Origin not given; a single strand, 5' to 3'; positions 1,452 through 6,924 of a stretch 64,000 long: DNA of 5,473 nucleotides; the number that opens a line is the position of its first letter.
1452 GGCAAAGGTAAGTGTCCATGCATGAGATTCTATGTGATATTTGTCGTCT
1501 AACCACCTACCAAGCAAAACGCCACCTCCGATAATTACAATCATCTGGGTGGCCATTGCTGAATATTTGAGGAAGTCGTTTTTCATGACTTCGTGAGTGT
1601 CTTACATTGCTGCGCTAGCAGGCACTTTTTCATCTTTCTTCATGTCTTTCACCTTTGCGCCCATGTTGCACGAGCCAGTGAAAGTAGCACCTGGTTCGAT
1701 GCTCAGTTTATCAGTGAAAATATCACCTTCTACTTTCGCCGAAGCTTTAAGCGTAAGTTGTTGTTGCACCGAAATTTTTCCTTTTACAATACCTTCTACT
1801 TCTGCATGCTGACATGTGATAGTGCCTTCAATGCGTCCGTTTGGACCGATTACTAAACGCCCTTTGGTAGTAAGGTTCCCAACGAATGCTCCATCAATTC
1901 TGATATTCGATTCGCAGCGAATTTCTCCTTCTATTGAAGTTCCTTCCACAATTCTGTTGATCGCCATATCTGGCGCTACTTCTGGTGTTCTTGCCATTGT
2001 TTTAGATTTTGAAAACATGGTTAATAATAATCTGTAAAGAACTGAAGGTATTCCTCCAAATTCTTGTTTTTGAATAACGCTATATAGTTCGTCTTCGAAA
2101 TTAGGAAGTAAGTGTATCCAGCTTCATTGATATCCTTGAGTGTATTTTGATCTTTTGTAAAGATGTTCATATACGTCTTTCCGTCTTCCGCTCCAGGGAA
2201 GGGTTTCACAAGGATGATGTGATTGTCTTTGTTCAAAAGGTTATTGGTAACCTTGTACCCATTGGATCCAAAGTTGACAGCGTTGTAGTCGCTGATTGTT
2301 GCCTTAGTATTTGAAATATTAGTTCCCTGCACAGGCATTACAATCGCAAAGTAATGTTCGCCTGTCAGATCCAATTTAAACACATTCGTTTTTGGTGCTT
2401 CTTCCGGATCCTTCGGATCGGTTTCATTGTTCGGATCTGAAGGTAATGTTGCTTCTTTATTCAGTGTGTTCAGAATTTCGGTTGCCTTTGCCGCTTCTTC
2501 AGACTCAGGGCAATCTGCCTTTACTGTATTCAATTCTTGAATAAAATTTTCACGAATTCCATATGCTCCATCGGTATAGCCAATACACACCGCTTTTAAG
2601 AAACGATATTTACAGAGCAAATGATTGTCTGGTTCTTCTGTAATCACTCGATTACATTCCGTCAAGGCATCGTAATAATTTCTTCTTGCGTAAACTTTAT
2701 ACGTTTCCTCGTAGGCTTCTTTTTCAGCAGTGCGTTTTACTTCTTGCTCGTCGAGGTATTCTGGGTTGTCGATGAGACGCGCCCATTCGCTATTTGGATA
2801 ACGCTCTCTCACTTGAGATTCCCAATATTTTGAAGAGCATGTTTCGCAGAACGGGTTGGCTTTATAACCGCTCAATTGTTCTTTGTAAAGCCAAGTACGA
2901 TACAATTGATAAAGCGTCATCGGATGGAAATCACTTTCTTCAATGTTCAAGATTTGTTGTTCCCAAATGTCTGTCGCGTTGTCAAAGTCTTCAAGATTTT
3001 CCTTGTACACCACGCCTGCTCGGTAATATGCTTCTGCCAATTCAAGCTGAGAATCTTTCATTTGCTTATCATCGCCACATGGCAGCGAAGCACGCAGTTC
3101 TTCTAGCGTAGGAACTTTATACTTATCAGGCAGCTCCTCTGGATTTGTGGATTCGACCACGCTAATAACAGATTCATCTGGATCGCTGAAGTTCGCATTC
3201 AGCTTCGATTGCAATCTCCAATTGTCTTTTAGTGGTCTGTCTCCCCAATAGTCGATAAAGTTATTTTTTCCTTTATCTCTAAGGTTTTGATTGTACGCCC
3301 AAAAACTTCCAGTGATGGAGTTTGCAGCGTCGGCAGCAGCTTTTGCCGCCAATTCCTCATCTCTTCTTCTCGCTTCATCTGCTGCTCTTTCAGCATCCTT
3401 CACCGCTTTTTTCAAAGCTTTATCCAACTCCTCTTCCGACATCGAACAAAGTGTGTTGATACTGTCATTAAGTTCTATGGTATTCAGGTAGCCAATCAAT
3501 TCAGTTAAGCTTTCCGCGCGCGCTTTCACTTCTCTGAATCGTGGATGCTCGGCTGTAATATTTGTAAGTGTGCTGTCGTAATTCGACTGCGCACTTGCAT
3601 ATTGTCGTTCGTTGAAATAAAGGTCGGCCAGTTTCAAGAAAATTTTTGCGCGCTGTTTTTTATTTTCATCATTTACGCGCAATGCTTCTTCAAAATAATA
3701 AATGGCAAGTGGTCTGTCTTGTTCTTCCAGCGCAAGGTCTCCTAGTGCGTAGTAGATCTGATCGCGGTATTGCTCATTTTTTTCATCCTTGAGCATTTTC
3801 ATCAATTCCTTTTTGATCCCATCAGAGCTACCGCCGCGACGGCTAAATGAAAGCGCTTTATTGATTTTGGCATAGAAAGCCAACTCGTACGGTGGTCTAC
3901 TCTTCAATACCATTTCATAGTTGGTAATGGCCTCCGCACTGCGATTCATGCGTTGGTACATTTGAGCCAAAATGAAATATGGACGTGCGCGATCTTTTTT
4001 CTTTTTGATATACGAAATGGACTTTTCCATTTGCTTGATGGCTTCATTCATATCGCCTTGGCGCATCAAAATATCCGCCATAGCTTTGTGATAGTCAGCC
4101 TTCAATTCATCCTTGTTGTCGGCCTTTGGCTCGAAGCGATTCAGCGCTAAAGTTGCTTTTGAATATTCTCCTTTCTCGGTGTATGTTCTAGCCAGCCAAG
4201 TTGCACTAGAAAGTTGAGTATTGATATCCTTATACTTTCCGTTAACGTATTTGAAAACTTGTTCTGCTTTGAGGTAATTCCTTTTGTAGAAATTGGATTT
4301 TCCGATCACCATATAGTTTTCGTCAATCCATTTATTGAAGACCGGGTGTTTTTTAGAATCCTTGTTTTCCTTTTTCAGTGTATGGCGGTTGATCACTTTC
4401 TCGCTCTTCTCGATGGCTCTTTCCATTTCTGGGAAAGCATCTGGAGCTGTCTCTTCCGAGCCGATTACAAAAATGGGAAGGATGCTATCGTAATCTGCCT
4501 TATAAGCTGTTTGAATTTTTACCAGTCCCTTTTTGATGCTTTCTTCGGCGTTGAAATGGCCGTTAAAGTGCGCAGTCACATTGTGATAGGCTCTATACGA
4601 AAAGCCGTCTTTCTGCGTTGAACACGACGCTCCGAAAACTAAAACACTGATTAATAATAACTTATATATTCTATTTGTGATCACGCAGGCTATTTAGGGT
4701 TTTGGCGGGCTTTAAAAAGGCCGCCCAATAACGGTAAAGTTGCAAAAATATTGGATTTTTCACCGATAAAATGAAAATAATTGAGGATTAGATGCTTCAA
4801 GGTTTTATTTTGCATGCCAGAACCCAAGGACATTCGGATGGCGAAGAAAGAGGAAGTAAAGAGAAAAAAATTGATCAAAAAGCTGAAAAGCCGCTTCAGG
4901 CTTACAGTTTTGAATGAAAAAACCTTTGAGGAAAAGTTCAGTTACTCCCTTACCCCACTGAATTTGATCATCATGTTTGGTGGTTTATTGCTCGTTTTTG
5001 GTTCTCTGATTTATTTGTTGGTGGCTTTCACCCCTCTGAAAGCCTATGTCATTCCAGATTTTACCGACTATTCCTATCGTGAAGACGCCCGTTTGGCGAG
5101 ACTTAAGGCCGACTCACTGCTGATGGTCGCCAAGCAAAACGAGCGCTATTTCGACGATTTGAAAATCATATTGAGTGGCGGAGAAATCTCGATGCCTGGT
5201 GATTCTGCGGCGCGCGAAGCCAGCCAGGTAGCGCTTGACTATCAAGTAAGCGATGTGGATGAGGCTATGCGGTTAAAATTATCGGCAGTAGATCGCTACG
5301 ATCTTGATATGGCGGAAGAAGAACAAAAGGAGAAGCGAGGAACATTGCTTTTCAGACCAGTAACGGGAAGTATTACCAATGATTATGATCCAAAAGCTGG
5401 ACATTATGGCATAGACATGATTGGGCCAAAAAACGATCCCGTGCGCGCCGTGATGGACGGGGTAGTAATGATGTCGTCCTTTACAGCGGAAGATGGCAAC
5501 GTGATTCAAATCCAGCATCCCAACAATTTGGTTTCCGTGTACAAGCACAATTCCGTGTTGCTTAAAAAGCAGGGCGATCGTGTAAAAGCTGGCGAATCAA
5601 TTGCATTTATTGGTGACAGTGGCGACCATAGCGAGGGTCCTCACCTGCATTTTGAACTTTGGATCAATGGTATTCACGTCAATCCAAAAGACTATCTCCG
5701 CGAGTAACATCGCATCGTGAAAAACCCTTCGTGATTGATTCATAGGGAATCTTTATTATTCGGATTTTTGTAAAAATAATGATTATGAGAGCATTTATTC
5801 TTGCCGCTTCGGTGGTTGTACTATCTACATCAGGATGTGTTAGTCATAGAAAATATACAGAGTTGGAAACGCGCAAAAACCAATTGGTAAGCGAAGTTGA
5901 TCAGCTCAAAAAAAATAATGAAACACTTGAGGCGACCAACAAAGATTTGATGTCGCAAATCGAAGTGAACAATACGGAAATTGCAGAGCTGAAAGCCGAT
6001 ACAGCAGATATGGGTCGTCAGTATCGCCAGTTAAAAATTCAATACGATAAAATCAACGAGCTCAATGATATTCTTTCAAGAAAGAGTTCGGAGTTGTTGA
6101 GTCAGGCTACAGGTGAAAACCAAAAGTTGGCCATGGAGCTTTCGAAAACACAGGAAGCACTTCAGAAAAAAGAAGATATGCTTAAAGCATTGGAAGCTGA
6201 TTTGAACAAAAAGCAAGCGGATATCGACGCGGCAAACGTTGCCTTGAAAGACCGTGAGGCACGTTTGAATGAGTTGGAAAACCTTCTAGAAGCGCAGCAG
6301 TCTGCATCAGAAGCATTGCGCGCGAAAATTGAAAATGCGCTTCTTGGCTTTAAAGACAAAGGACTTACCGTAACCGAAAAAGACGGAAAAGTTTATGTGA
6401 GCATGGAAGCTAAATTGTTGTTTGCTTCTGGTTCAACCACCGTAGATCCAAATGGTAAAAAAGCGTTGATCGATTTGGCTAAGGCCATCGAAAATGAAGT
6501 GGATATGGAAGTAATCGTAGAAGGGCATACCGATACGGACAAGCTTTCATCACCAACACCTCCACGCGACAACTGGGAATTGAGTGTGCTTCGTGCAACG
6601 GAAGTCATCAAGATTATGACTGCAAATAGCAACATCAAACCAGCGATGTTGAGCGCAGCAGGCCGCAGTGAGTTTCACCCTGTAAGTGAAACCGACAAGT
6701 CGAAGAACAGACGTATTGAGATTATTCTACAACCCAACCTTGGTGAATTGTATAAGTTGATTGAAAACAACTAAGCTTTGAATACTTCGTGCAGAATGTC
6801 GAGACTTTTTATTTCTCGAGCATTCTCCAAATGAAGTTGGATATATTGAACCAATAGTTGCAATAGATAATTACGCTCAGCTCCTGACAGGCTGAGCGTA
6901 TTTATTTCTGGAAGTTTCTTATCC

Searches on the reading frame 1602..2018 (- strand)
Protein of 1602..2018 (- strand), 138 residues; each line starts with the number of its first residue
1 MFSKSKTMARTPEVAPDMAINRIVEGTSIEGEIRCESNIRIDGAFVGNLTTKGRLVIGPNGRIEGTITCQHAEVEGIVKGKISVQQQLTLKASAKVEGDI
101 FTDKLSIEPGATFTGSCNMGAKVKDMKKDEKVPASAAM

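Call 70: search_protein_families(library=pfam, proteins=[window:1602-2018:-], max_evalue=0.00001)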
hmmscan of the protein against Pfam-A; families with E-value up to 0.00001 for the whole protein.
window:1602-2018:- (138 aa): 1 family
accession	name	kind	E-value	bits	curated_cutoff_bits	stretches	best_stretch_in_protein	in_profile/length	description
PF04519.19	Bactofilin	-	6e-31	107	27.9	1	23-117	3-97/98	Polymer-forming cytoskeletal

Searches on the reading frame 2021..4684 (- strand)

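Call 22: search_protein_families(library=pfam, proteins=[window:2021-4684:-])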
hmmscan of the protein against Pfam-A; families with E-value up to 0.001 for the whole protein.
window:2021-4684:- (887 aa): 7 families
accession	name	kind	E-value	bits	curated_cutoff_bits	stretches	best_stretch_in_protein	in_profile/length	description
PF13424.12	TPR_12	-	4.6e-13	49.6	30.1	1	201-261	8-73/77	Tetratricopeptide repeat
PF07719.23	TPR_2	-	3.3e-11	42.8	27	0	196-224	1-29/34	Tetratricopeptide repeat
PF13181.12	TPR_8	-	9e-11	41.5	25.7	0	202-225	7-30/34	Tetratricopeptide repeat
PF00515.34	TPR_1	-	7e-06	26.1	27.8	0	234-264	2-32/34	Tetratricopeptide repeat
PF13176.12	TPR_7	-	1.7e-05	24.9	27.9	0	201-221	4-24/36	Tetratricopeptide repeat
PF12895.13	ANAPC3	-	2.7e-05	24.8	27.2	0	152-221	17-81/82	Anaphase-promoting complex, cyclosome, subunit 3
PF13174.12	TPR_6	-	5e-05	24.1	26.3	0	236-264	3-31/33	Tetratricopeptide repeat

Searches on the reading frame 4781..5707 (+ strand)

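Call 22: search_protein_families(library=pfam, proteins=[window:4781-5707:+])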
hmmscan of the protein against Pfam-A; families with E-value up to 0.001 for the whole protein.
window:4781-5707:+ (308 aa): 1 family
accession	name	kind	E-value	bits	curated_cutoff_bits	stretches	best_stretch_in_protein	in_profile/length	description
PF01551.29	Peptidase_M23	-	1e-27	96.6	28.7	1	207-302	2-96/96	Peptidase family M23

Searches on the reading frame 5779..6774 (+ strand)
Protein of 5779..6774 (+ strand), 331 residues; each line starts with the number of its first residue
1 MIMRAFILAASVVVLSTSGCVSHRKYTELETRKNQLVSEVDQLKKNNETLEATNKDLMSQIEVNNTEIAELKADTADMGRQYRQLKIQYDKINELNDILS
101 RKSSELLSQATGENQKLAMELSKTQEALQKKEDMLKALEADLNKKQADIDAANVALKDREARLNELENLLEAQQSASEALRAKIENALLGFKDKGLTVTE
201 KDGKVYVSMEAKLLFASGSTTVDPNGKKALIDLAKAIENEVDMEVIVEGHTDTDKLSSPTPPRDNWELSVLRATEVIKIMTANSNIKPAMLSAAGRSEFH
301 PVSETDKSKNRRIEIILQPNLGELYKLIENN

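Call 22: search_protein_families(library=pfam, proteins=[window:5779-6774:+])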
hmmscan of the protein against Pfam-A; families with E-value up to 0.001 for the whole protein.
window:5779-6774:+ (331 aa): 4 families
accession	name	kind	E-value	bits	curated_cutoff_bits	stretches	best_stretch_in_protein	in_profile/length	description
PF00691.25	OmpA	-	3.3e-13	50.2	27.2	1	214-311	1-94/98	OmpA family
PF05557.18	MAD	-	1.4e-05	24.1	30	1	24-189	72-225/661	Mitotic checkpoint protein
PF04859.17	DUF641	-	9.5e-05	23.2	27.6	0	92-167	53-125/127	Plant protein of unknown function (DUF641)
PF17173.10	DUF5129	-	0.00067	19.3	27.3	1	43-178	166-298/337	Domain of unknown function (DUF5129)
